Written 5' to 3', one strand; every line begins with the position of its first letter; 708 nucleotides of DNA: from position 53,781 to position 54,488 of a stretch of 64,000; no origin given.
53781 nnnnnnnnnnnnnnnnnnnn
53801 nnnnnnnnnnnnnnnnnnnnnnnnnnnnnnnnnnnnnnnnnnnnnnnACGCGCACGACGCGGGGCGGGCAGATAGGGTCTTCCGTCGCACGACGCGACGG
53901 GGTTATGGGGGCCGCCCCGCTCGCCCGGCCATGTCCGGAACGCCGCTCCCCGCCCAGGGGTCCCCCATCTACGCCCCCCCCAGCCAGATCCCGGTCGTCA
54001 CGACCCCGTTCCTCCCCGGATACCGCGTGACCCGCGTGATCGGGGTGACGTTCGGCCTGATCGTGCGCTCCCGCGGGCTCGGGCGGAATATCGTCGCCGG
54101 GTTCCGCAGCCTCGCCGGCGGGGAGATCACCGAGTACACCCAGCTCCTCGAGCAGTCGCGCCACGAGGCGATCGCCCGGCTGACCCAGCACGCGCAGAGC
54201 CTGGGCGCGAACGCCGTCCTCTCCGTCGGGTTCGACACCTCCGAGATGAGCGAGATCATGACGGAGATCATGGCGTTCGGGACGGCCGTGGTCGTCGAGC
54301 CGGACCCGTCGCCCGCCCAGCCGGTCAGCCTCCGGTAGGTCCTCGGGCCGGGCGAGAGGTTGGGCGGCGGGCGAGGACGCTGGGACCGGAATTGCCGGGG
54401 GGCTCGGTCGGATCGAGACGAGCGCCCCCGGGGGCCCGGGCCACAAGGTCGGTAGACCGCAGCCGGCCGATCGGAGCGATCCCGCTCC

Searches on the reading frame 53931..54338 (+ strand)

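Call 85: search_protein_families(library=pfam, proteins=[window:53931-54338:+], max_evalue=0.00001)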
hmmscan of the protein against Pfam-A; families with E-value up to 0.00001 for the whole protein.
window:53931-54338:+ (135 aa): 1 family
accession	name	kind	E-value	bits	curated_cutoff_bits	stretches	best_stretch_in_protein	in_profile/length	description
PF01906.23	YbjQ_1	-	1.2e-34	119.5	23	1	22-122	3-103/103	Putative heavy-metal-binding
